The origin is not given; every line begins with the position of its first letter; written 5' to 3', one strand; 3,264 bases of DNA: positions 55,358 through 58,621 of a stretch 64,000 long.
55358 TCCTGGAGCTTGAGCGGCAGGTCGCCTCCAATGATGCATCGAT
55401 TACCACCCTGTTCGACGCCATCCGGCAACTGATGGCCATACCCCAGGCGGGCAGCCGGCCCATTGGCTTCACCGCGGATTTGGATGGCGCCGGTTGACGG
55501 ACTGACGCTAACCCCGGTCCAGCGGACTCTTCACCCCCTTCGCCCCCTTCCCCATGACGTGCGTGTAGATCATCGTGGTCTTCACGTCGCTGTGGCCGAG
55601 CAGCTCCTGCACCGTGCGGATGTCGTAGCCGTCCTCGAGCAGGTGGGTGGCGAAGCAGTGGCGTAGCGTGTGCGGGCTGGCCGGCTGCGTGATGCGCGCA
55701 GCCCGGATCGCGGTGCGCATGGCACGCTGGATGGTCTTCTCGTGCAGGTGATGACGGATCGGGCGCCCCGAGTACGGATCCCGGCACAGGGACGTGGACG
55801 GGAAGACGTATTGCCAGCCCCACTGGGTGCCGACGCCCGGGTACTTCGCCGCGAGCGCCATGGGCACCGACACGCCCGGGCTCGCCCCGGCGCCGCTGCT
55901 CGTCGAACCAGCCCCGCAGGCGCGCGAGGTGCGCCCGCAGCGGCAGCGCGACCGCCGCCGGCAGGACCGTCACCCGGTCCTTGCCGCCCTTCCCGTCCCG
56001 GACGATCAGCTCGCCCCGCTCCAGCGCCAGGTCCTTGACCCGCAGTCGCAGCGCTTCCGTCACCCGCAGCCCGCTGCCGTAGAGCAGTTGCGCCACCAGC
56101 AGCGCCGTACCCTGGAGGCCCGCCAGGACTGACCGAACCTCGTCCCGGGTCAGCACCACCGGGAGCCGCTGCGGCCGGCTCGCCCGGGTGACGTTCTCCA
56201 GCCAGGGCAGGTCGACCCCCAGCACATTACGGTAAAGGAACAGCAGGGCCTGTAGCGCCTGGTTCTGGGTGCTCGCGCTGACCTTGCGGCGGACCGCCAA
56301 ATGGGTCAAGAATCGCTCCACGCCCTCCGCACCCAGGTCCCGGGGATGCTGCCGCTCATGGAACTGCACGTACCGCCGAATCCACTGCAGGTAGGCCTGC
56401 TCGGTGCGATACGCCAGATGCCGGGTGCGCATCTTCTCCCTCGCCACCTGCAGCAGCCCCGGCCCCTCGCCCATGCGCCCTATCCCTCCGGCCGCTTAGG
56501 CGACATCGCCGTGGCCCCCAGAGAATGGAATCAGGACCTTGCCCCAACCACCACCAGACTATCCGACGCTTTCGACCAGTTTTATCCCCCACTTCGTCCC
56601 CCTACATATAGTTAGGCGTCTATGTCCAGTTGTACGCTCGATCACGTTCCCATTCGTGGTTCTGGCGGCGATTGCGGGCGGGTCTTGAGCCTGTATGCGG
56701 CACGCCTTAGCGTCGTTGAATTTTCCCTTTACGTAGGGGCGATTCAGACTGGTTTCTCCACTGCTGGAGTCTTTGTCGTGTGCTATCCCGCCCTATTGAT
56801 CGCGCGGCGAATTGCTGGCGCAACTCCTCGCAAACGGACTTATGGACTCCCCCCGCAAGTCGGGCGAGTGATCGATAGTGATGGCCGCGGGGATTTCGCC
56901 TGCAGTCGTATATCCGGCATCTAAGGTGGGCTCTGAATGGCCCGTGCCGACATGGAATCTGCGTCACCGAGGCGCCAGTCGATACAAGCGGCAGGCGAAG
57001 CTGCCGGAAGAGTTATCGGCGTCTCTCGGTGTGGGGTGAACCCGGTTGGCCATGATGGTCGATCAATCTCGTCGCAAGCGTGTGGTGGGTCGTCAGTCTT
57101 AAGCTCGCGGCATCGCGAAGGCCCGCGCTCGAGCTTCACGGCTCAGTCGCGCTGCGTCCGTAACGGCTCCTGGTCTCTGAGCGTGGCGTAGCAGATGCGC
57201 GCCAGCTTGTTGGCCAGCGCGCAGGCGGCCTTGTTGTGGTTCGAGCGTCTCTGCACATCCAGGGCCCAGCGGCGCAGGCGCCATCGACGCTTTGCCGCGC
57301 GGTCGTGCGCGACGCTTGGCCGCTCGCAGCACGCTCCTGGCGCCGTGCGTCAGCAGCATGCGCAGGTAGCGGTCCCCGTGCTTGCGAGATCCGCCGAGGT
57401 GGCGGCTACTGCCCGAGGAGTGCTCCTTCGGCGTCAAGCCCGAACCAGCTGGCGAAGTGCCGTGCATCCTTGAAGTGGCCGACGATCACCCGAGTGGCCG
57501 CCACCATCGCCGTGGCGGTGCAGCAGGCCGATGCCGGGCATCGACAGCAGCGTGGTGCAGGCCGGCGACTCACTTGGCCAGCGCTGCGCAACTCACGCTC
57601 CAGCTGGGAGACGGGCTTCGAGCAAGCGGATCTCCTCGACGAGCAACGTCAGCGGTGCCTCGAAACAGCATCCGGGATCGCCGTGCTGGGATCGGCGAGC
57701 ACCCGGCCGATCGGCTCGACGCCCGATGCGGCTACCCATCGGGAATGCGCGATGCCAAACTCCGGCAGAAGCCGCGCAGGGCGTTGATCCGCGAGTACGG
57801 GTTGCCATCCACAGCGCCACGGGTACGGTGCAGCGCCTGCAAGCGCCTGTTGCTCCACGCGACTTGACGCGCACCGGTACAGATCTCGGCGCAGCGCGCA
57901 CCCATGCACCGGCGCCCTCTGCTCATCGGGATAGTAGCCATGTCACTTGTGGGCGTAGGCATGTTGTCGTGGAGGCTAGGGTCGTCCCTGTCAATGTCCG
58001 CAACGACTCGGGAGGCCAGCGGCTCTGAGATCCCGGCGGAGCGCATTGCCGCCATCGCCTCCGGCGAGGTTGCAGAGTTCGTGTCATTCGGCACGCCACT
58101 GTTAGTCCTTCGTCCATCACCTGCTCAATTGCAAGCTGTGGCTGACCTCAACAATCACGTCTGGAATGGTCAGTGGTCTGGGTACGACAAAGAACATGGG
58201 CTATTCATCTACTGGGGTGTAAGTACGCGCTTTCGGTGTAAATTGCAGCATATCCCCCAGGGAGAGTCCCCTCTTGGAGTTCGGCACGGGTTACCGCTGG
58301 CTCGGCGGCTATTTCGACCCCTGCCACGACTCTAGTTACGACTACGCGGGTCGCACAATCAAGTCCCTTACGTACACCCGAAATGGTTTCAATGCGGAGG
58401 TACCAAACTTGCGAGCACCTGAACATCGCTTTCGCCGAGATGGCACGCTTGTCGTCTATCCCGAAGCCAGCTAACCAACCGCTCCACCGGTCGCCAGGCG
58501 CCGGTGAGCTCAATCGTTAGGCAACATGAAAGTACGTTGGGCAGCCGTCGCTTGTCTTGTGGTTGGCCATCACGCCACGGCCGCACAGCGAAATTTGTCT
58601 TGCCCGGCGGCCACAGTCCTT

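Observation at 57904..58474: Integron cassette encoding a bc1-type Rieske homologue that has lost three of its four [2Fe-2S] ligands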

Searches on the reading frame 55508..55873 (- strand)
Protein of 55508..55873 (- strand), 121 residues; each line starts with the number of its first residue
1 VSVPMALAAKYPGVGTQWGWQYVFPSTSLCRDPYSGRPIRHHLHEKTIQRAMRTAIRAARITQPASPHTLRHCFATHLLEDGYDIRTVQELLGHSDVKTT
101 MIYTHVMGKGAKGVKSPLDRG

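Call 87: search_protein_families(library=pfam, proteins=[window:55508-55873:-], max_evalue=0.01)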
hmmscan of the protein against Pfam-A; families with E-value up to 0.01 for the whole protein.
window:55508-55873:- (121 aa): 1 family
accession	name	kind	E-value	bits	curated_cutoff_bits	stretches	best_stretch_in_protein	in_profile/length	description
PF00589.27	Phage_integrase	-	2e-22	80.2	27.1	1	21-106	94-168/172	Phage integrase family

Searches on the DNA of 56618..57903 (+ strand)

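Call 56: search_dna_similar(query=window:56618-57903:+, collection=plasmids, mode=distant, max_rows=8)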
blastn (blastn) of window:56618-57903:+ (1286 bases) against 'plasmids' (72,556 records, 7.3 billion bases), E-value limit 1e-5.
Records with a match: 23; places in all: 23; records where one place covers at least 80% of the query: 0.
Best place of each record, by identity: 60-80% 23.
By first word of the organism name: Enterobacter 9; Klebsiella 5; Pseudomonas 3; Providencia 2; Azoarcus 1; Citrobacter 1; Escherichia 1; Alcaligenes 1.
By predicted mobility (MOB-suite, as given by PLSDB): conjugative 19; mobilizable 2; non-mobilizable 2.
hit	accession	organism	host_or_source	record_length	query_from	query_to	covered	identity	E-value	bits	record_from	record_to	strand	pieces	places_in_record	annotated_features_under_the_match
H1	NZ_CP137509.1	Pseudomonas aeruginosa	Homo sapiens,Bacterial culture sample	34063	581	824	19%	70.4%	1e-13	86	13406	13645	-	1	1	IS110-like element ISPa25 family transposase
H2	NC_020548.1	Azoarcus sp. KH32C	-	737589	809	1028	17%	73.7%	7e-23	117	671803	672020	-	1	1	hypothetical protein | IS110 family transposase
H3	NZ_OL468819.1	Pseudomonas aeruginosa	-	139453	573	789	17%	69.2%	1e-6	63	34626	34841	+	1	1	IS110-like element ISPa21 family transposase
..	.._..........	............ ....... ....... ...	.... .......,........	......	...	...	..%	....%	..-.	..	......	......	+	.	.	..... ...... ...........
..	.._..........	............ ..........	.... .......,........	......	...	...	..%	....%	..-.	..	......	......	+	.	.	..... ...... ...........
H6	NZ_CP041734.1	Enterobacter hormaechei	-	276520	573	751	14%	71.2%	1e-6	64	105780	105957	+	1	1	IS110 family transposase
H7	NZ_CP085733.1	Klebsiella pneumoniae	Homo sapiens,urine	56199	573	751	14%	71.2%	1e-6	64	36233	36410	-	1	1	IS110 family transposase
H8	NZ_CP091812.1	Citrobacter portucalensis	Homo sapiens,urine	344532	573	751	14%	71.2%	1e-6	64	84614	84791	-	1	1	IS110 family transposase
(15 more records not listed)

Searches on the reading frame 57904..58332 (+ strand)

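Call 8: search_protein_families(library=pfam, proteins=[window:57904-58332:+], max_evalue=10)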
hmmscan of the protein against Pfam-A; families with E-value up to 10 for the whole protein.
window:57904-58332:+ (143 aa): 0 families

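Call 9: search_protein_families(library=ncbifam, proteins=[window:57904-58332:+], max_evalue=10)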
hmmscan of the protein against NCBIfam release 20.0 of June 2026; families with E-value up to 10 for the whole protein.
window:57904-58332:+ (143 aa): 1 family
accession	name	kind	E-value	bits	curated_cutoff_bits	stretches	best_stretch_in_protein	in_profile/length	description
TIGR01416.1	Rieske_proteo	equivalog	0.012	15.6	97.4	1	3-85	4-84/176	ubiquinol-cytochrome c reductase iron-sulfur subunit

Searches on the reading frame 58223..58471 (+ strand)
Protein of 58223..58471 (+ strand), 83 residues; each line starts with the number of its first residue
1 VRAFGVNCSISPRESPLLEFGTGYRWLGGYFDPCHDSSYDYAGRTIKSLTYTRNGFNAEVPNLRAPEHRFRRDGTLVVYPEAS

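Call 8: search_protein_families(library=pfam, proteins=[window:58223-58471:+], max_evalue=10)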
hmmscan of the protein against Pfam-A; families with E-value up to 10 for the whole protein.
window:58223-58471:+ (83 aa): 0 families

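Call 9: search_protein_families(library=ncbifam, proteins=[window:58223-58471:+], max_evalue=10)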
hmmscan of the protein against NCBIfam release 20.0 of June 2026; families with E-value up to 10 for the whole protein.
window:58223-58471:+ (83 aa): 1 family
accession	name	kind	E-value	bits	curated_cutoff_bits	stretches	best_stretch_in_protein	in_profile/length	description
TIGR01416.1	Rieske_proteo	equivalog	2.7e-05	24.2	97.4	1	27-76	132-173/176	ubiquinol-cytochrome c reductase iron-sulfur subunit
